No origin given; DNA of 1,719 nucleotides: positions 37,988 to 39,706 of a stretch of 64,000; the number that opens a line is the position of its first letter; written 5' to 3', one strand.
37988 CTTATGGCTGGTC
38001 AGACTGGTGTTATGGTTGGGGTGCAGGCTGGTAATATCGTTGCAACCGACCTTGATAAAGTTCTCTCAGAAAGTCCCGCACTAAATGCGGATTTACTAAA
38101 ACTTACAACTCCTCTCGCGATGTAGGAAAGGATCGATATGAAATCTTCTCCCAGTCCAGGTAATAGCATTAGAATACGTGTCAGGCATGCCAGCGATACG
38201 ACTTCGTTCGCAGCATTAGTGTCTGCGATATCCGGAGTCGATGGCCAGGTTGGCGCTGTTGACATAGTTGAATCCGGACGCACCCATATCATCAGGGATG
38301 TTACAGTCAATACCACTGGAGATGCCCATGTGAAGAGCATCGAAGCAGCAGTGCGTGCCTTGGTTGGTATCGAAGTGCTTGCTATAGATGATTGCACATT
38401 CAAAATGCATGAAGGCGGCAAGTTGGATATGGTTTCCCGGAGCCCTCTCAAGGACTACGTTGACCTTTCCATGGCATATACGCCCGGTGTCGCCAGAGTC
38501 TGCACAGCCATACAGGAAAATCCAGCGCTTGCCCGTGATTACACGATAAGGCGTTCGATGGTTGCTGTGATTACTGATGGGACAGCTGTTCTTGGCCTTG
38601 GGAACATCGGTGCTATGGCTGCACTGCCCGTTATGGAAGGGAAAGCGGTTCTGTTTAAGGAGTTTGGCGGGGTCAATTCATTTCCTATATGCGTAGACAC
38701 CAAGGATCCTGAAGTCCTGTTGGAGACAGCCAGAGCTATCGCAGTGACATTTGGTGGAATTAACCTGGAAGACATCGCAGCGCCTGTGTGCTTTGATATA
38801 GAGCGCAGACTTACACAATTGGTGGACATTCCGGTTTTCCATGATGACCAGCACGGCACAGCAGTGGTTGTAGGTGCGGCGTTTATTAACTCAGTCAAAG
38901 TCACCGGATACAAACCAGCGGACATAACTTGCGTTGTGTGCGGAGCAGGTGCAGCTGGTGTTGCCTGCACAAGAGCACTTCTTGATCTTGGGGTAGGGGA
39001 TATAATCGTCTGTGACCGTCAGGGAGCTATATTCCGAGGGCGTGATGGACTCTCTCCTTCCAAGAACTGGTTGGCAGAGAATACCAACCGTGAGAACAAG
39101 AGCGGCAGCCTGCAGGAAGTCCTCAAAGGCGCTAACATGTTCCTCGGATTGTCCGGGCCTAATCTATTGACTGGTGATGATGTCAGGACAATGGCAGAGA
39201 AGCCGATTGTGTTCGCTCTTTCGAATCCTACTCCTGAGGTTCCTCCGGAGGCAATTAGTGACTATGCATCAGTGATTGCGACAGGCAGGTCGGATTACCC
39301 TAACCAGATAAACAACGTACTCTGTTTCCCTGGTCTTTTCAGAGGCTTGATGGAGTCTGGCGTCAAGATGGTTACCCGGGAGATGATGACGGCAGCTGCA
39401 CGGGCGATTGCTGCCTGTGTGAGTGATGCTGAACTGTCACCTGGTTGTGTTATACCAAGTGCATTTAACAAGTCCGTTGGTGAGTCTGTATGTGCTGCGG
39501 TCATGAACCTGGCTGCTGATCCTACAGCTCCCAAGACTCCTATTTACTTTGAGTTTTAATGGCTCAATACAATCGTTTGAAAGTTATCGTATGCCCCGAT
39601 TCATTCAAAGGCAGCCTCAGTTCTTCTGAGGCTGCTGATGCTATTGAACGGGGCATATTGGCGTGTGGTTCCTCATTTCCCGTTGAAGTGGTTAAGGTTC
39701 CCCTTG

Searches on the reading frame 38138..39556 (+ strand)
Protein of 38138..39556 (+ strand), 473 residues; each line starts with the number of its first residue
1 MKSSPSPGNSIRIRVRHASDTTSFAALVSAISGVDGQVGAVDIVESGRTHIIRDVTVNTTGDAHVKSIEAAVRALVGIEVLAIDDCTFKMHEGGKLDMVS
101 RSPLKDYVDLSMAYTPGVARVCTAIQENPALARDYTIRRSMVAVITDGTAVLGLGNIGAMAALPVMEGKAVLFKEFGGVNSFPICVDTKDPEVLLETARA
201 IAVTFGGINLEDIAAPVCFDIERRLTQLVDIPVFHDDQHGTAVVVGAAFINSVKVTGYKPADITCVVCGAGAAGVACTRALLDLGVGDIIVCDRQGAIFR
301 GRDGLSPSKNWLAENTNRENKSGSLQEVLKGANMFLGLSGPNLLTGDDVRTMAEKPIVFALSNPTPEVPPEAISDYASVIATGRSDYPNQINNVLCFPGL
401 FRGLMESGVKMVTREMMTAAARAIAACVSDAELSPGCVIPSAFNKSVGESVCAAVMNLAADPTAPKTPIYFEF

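Call 71: search_protein_families(library=pfam, proteins=[window:38138-39556:+], max_evalue=0.00001)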
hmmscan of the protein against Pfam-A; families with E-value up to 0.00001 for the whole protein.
window:38138-39556:+ (473 aa): 2 families
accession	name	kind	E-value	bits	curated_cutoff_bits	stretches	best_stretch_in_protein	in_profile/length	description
PF00390.24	malic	-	1.1e-27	97.5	23.1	1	97-225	5-181/182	Malic enzyme, N-terminal domain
PF03949.21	Malic_M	-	4.5e-26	92.1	23.5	1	240-457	3-255/258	Malic enzyme, NAD binding domain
